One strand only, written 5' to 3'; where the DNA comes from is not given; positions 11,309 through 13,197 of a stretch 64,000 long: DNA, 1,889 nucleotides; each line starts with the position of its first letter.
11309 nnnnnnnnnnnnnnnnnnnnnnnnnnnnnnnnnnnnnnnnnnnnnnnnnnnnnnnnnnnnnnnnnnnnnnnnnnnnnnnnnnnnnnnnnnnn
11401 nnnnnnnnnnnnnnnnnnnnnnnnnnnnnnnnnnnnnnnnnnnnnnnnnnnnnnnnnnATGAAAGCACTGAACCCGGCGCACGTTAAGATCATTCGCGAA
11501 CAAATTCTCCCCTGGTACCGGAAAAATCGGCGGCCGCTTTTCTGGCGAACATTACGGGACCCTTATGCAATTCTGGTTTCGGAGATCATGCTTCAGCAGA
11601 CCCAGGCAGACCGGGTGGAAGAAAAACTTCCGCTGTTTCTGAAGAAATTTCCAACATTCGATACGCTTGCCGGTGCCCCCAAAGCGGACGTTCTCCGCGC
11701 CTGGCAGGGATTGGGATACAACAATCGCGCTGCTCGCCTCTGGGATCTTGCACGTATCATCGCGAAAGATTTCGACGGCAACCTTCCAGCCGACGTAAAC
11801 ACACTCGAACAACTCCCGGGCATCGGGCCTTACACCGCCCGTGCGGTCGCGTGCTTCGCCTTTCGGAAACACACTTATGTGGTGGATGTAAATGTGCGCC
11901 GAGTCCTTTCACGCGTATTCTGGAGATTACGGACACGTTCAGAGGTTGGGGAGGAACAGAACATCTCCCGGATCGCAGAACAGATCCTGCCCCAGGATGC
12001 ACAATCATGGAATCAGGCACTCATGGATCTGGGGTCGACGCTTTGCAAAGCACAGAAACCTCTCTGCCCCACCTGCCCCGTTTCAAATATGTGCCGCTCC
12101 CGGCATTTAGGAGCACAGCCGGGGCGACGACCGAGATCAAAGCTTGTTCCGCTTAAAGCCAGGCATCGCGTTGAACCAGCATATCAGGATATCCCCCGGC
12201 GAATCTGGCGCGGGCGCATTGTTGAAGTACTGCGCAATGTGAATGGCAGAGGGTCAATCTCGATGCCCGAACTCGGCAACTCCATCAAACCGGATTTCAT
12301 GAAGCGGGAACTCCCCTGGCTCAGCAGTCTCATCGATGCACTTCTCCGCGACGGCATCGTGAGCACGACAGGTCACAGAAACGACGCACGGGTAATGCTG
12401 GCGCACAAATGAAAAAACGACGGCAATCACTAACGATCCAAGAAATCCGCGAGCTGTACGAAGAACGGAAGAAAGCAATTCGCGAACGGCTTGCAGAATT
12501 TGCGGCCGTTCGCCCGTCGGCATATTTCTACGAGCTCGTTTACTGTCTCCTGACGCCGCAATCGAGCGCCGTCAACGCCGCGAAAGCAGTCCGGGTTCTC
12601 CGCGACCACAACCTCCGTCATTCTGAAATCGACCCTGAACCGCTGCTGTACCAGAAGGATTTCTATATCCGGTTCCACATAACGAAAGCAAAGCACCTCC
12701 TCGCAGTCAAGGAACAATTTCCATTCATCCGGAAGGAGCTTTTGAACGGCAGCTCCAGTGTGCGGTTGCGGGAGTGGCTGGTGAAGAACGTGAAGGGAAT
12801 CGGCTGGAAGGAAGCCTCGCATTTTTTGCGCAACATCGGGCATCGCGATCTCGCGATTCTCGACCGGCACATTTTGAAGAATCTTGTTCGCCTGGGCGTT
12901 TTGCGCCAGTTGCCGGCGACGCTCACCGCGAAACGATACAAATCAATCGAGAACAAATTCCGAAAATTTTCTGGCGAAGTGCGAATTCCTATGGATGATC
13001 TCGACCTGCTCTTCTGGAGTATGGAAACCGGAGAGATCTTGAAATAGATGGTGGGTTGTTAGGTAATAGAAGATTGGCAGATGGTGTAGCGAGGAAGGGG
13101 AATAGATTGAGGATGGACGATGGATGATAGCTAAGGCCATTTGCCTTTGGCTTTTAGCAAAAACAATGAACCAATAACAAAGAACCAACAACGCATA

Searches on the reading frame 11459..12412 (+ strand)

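Call 76: search_protein_families(library=pfam, proteins=[window:11459-12412:+], max_evalue=0.0001)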
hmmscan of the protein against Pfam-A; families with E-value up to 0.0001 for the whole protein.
window:11459-12412:+ (317 aa): 2 families
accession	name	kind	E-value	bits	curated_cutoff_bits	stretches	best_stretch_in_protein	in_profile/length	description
PF00730.31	HhH-GPD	-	3.2e-18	66.5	26.2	1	40-163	1-96/108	HhH-GPD superfamily base excision DNA repair protein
PF00633.29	HHH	-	1.3e-07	31.5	24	1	105-133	2-30/30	Helix-hairpin-helix motif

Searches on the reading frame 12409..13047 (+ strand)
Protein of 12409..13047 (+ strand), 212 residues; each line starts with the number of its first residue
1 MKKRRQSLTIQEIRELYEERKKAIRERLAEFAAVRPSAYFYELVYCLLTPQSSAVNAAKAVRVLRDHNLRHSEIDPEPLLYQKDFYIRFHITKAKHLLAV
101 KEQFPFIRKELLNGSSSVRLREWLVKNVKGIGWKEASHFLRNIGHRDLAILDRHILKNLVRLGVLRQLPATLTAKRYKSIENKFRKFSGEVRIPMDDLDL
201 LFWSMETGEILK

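Call 76: search_protein_families(library=pfam, proteins=[window:12409-13047:+], max_evalue=0.0001)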
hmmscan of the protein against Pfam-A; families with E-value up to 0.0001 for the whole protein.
window:12409-13047:+ (212 aa): 1 family
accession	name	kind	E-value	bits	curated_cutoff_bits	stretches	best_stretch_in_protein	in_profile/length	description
PF22175.2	Ogg-HhH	-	1.6e-47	161.7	27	1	25-192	2-172/173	8-oxoguanine DNA glycosylase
